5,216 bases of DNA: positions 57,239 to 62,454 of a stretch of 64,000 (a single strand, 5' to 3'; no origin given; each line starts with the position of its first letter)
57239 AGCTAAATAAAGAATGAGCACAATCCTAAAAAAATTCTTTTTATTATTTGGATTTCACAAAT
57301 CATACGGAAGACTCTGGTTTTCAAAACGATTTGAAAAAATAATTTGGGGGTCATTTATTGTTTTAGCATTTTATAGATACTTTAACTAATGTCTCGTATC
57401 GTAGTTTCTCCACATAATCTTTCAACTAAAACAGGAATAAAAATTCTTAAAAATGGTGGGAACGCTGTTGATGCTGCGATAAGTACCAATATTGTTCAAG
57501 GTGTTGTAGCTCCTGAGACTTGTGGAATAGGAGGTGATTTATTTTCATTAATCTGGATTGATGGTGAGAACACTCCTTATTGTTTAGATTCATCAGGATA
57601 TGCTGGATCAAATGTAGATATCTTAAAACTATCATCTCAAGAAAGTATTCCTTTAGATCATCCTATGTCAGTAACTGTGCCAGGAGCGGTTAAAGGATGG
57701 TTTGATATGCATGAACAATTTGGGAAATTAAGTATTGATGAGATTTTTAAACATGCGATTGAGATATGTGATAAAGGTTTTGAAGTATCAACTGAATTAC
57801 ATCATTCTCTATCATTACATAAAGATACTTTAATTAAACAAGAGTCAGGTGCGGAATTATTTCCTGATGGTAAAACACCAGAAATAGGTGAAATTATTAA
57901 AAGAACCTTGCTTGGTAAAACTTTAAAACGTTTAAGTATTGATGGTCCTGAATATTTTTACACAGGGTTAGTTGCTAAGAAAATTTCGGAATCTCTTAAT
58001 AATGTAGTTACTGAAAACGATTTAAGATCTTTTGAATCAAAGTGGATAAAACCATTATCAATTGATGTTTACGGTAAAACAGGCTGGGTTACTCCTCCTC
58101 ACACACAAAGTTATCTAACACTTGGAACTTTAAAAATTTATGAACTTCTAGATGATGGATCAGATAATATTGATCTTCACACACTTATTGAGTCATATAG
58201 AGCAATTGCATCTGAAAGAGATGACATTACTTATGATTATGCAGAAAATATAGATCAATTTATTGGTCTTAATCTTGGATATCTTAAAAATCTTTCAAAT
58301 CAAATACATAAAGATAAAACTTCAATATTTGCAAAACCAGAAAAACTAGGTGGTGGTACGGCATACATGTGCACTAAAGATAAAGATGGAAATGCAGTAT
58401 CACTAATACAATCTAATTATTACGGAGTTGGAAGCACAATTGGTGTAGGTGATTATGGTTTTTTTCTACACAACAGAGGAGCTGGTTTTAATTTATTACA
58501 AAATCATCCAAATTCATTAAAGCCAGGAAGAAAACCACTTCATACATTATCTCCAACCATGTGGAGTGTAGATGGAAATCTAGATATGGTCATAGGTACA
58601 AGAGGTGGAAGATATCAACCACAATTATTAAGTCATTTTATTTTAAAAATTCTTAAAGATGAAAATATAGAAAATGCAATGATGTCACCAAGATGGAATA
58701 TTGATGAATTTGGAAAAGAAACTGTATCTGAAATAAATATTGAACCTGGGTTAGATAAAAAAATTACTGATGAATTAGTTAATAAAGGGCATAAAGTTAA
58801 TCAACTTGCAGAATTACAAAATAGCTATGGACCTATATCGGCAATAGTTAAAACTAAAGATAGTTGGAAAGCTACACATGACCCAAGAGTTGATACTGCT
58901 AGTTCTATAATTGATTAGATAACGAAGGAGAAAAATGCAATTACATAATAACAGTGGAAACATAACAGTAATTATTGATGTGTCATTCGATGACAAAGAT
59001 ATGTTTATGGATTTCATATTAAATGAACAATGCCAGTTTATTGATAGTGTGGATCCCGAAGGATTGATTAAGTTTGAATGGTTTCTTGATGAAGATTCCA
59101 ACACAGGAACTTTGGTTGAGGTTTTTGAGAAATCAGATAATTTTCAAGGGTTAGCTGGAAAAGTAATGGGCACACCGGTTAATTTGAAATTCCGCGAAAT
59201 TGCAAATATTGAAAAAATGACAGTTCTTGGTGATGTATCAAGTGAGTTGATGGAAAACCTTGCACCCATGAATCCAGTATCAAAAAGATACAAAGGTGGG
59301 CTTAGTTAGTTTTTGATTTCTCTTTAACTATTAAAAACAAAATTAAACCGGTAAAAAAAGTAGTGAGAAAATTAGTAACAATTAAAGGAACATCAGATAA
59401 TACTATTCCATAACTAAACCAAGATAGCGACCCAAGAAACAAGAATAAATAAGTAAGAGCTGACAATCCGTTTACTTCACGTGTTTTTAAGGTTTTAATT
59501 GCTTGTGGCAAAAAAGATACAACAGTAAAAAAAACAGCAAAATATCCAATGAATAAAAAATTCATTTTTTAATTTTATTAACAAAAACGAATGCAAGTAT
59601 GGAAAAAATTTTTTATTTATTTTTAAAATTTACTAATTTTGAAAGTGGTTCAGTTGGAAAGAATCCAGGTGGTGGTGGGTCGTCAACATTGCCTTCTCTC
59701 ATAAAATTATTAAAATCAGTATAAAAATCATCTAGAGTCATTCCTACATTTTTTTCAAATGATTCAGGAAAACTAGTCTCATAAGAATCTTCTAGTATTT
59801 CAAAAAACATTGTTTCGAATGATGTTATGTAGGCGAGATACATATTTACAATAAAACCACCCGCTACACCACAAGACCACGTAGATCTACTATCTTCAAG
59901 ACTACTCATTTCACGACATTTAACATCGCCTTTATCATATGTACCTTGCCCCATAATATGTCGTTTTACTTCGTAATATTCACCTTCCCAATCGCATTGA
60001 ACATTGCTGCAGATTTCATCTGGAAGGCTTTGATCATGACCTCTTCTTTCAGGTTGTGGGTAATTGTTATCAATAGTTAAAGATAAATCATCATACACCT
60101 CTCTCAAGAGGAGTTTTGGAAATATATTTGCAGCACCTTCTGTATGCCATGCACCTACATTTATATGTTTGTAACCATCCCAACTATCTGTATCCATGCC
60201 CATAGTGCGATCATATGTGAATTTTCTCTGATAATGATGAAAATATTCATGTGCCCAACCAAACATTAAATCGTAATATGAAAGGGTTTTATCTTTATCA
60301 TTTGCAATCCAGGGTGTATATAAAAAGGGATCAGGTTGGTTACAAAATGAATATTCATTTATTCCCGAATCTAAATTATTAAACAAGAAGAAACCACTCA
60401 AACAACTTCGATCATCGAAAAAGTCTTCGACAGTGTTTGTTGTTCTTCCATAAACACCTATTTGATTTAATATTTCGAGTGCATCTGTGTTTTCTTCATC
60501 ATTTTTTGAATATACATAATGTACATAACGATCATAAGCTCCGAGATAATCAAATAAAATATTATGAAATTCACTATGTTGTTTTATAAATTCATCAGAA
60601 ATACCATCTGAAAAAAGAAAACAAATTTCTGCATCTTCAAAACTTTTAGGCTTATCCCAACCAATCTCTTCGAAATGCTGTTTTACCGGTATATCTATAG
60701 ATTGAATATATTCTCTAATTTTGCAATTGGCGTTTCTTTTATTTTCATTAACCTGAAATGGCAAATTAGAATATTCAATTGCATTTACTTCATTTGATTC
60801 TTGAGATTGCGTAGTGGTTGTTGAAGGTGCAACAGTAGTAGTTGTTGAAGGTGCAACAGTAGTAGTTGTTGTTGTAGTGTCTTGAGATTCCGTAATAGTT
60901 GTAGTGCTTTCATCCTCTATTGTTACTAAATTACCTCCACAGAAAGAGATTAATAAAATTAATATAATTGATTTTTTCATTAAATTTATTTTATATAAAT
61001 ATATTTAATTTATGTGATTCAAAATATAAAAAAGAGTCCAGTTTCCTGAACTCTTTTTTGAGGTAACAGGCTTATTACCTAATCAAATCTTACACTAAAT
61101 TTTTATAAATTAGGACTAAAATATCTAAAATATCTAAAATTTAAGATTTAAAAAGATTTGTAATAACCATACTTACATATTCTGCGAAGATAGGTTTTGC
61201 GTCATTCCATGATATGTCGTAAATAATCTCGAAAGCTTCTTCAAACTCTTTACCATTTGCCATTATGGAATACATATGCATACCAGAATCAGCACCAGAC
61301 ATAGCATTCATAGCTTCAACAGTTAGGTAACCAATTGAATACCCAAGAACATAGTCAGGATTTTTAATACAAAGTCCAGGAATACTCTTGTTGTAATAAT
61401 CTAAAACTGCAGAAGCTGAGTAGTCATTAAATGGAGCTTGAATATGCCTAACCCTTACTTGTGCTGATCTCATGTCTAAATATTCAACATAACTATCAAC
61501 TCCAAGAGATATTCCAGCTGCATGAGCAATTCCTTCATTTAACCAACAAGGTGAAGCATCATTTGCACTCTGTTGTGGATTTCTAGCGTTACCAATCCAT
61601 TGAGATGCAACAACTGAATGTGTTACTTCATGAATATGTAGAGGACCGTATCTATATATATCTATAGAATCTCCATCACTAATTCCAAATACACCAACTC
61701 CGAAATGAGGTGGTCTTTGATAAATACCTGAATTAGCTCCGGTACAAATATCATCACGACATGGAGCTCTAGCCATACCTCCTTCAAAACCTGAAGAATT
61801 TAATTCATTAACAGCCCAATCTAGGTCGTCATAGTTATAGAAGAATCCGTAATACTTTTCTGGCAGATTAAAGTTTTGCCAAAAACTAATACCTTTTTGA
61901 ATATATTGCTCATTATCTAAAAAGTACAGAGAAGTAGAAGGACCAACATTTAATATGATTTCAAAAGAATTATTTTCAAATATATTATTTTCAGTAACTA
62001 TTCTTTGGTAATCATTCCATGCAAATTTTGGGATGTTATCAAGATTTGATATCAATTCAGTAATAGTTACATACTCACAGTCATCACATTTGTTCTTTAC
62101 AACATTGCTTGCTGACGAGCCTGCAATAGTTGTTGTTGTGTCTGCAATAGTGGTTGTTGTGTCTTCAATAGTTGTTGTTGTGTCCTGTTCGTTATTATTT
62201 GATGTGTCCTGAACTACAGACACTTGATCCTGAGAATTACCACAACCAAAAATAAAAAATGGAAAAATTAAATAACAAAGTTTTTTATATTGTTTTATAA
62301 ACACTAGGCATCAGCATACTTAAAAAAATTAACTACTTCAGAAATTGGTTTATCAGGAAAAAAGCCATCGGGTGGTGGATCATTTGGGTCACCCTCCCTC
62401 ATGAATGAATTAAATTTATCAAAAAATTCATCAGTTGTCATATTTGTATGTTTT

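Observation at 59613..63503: Three tandem lipoprotein HExxH...E (gluzincin) peptidases of unrecognised family, two sharing a conserved Pro-rich C-terminal tail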

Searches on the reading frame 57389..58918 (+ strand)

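Call 3: search_protein_families(library=pfam, proteins=[window:57389-58918:+], max_evalue=1)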
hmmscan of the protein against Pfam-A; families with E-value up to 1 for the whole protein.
window:57389-58918:+ (509 aa): 1 family
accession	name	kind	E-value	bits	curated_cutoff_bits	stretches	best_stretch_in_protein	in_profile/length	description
PF01019.26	G_glu_transpept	-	4e-104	349.7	27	1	18-501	2-510/512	Gamma-glutamyltranspeptidase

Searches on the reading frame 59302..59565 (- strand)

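Call 3: search_protein_families(library=pfam, proteins=[window:59302-59565:-], max_evalue=1)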
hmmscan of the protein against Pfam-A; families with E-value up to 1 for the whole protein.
window:59302-59565:- (87 aa): 2 families
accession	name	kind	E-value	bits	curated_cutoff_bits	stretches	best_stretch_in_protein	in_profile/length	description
PF04193.19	PQ-loop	-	5.2e-13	49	22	1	5-60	4-59/61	PQ loop repeat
PF03083.21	MtN3_slv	-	1.1e-10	41.9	23.7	1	5-81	2-83/87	Sugar efflux transporter for intercellular exchange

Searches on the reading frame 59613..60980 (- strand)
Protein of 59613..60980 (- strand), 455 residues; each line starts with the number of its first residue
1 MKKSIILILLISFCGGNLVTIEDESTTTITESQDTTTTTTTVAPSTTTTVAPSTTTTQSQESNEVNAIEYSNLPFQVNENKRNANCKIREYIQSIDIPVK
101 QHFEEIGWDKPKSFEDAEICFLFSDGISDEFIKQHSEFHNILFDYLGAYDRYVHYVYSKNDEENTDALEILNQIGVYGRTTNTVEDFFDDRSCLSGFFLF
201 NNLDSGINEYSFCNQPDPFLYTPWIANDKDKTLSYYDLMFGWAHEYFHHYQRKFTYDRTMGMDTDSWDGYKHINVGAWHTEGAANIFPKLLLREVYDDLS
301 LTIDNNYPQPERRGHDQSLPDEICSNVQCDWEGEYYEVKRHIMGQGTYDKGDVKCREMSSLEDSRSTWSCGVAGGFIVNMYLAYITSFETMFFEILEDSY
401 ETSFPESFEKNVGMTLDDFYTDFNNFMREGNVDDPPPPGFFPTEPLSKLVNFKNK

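Call 3: search_protein_families(library=pfam, proteins=[window:59613-60980:-], max_evalue=1)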
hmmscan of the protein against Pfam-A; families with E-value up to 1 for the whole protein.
window:59613-60980:- (455 aa): 5 families
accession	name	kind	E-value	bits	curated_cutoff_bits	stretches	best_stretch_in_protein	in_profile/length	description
PF21827.1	New_glue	-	9e-09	35.4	31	1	1-76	1-67/94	New glue protein family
PF12476.13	DUF3696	-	0.067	13.9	22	1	153-190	8-44/52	Protein of unknown function (DUF3696)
PF21361.3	Sina_ZnF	-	0.26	12.1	32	1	324-345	42-63/77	Sina, zinc finger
PF01456.22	Mucin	-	0.28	11.6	34.7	1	25-59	73-109/143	Mucin-like glycoprotein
PF25706.1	HCMV_UL116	-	0.6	9.7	30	1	5-61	11-69/336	Human cytomegalovirus UL116 protein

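Call 4: search_protein_families(library=ncbifam, proteins=[window:59613-60980:-], max_evalue=1)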
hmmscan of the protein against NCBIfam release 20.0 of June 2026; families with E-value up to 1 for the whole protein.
window:59613-60980:- (455 aa): 1 family
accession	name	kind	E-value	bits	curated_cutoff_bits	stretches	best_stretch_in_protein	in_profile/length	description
NF041057.1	Rcas_1661_fam_Se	equivalog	0.22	11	190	1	5-65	3-65/247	Rcas_1661 family thioredoxin-like (seleno)lipoprotein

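Call 7: search_solved_structures(query=window:59613-60980:-, max_evalue=10)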
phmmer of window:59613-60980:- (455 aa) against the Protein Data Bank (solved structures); distinct sequences matched with E-value up to 10: 1.
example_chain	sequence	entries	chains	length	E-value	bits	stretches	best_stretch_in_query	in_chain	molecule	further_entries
9x2r_A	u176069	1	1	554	6.3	9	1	34-79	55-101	Protein NODULATION SIGNALING PATHWAY 1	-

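Call 78: search_protein_families(library=padloc, proteins=[window:59613-60980:-], max_evalue=0.01)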
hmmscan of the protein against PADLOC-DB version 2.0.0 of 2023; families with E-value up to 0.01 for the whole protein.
window:59613-60980:- (455 aa): 1 family
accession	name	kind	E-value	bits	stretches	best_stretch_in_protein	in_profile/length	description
PDLC04039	PD-T4-6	-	0.0028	14.7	1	5-65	391-445/458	-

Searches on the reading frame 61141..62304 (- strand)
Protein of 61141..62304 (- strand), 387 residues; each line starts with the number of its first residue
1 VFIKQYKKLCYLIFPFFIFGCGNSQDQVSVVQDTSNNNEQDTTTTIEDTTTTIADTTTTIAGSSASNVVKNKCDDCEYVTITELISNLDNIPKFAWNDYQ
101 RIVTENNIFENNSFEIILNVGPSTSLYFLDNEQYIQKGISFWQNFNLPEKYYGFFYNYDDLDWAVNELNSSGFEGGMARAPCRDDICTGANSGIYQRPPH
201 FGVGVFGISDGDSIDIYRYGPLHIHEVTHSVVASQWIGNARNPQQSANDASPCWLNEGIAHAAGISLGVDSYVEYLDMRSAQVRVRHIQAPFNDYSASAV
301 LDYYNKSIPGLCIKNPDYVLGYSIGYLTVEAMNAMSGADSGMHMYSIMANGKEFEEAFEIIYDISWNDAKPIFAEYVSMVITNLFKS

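Call 3: search_protein_families(library=pfam, proteins=[window:61141-62304:-], max_evalue=1)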
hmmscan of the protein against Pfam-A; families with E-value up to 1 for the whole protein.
window:61141-62304:- (387 aa): 2 families
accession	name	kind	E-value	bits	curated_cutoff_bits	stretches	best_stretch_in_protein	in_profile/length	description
PF13485.12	Peptidase_MA_2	-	0.0003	21.1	32.4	1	224-304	71-145/201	Peptidase MA superfamily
PF21827.1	New_glue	-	0.0024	18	31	1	34-66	34-67/94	New glue protein family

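Call 4: search_protein_families(library=ncbifam, proteins=[window:61141-62304:-], max_evalue=1)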
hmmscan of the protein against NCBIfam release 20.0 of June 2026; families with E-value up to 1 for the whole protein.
window:61141-62304:- (387 aa): 1 family
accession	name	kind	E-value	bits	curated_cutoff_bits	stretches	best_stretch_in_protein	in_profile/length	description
NF033876.2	flagella_HExxH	equivalog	0.61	9.5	205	1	224-349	134-227/384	flagellinolysin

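Call 8: search_solved_structures(query=window:61141-62304:-, max_evalue=10)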
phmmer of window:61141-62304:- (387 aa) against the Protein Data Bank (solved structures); distinct sequences matched with E-value up to 10: 4.
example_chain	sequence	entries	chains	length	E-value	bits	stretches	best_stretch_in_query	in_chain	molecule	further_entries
5uqd_A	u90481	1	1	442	1.1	11.2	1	22-97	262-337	DumPY: shorter than wild-type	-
7w75_C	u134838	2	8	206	1.5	10.8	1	18-122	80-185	E3 ubiquitin-protein ligase BRE1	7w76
9ebk_B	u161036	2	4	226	1.6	10.7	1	248-311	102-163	Piperazate synthase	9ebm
2crj_A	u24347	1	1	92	1.7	10.6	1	262-296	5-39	SWI/SNF-related matrix-associated actin-dependent regulator of chromatin subfamily E membe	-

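Call 10: find_homologous_proteins(query=window:61141-62304:-)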
Query window:61141-62304:- (387 aa): 303 proteins with E <= 0.001 among 3189 candidates; the best 120 are listed.
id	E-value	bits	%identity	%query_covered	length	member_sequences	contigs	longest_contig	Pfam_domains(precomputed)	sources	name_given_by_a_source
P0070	1.5e-265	898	100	100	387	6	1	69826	-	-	-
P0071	1.4e-233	793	88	98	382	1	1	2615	-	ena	-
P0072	4.8e-232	788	88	98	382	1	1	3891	-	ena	-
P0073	4.7e-229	778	87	98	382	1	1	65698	-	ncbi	-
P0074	4.6e-228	775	86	98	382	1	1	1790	-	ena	-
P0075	5.8e-228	774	86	98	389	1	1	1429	-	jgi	jgi:hypothetical protein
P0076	6.4e-228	774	86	98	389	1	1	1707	-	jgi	jgi:hypothetical protein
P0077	1.1e-225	767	86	98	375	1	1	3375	-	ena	-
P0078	4.9e-225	765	86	98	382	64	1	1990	-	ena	-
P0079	1.2e-224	763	85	98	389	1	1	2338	-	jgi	jgi:hypothetical protein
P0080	2.6e-223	759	86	98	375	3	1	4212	-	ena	-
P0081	2.2e-217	739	80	98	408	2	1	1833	-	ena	-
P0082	1.4e-214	730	80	98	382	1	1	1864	-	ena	-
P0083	1.8e-213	727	80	98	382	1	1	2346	-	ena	-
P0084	3.7e-212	722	79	98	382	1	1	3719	-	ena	-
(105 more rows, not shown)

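Call 45: find_related_loci(query=A2, collection=genome_contigs, flank=6000)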
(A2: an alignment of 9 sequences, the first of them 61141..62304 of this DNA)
Query A2 (387 aa) in genome_contigs; peptide patterns used: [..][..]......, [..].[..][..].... (x = any residue, [..] = any of these).
42 stretches matched a pattern; 12 encode a relative of the query (tblastn E <= 1e-3); 12 distinct loci.
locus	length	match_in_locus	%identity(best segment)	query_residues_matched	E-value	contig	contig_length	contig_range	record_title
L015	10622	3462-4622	99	1-387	0e+0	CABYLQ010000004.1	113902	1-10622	MAG: uncultured Candidatus Actinomarina sp. isolate AG-333-G05 genome assembly, contig: AG-333-G05_NODE_4, whole genome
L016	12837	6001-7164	77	2-387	0e+0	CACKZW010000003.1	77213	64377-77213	uncultured Candidatus Actinomarina sp. isolate AG-461-C10 genome assembly, contig: AG-461-C10_NODE_3, whole genome shotg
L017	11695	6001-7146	76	3-387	0e+0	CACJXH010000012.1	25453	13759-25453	uncultured Candidatus Actinomarina sp. isolate AG-453-E11 genome assembly, contig: AG-453-E11_NODE_12, whole genome shot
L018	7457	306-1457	75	4-387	0e+0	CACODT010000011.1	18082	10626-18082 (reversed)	MAG: uncultured Candidatus Actinomarina sp. isolate AH-321-A09 genome assembly, contig: AH-321-A09_NODE_11, whole genome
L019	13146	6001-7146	78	8-387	0e+0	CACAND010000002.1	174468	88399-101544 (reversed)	uncultured Candidatus Actinomarina sp. isolate AG-343-O04 genome assembly, contig: AG-343-O04_NODE_2, whole genome shotg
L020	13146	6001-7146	79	8-387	0e+0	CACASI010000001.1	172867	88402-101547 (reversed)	uncultured Candidatus Actinomarina sp. isolate AG-349-C02 genome assembly, contig: AG-349-C02_NODE_1, whole genome shotg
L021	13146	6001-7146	77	8-387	0e+0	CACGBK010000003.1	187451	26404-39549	uncultured Candidatus Actinomarina sp. isolate AG-422-C10 genome assembly, contig: AG-422-C10_NODE_3, whole genome shotg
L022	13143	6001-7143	79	7-387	0e+0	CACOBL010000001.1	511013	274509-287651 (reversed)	MAG: uncultured Candidatus Actinomarina sp. isolate AH-287-M22 genome assembly, contig: AH-287-M22_NODE_1, whole genome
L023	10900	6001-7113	75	21-387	0e+0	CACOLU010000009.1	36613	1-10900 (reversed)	MAG: uncultured Candidatus Actinomarina sp. isolate AH-321-N21 genome assembly, contig: AH-321-N21_NODE_9, whole genome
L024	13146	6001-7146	74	8-387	0e+0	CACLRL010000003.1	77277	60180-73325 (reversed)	uncultured Candidatus Actinomarina sp. isolate AG-470-F09 genome assembly, contig: AG-470-F09_NODE_3, whole genome shotg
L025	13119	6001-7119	72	3-387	0e+0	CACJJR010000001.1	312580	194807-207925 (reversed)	uncultured Candidatus Actinomarina sp. isolate AG-447-I21 genome assembly, contig: AG-447-I21_NODE_1, whole genome shotg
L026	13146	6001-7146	75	3-387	0e+0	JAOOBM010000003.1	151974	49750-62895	Acidimicrobiaceae bacterium isolate AH-736-J19 AH-736-J19_NODE_3, whole genome shotgun sequence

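Call 63: predict_structure(alignment_id=A4)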
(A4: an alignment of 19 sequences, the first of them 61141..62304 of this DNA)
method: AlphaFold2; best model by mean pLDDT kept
length: 387 residues; sequences in the alignment: 19
mean_pLDDT: 31.2   pTM: 0.20
mean pLDDT of the five models: 31.2, 31.0, 30.9, 28.9, 26.8
residues with pLDDT >= 90: 0; 70-90: 0; 50-70: 2; < 50: 385
segments of 3 or more residues with pLDDT < 50: 1-364, 368-387
pLDDT, mean of each block of 10 residues (from residue 1): 31 33 25 25 25 25 25 29 35 32 33 28 25 34 29 31 43 34 31 32 30 31 29 31 33 29 33 35 25 36 35 27 28 26 25 41 45 40 32
secondary structure, 60 per line:
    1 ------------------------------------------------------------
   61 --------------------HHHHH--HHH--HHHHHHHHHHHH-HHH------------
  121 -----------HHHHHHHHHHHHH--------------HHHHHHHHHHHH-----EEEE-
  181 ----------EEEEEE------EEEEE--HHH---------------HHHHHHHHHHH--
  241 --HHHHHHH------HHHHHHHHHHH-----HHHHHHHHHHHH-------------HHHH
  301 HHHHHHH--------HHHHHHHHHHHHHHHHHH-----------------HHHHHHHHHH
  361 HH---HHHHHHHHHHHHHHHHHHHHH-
elements in order: H81-85 H93-104 H132-144 H159-170 E176-179 E191-196 E203-207 H228-238 H243-249 H256-266 H272-283 H297-307 H316-333 H351-362 H366-386

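Call 78: search_protein_families(library=padloc, proteins=[window:61141-62304:-], max_evalue=0.01)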
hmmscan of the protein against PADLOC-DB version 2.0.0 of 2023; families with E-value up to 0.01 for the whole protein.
window:61141-62304:- (387 aa): 0 families
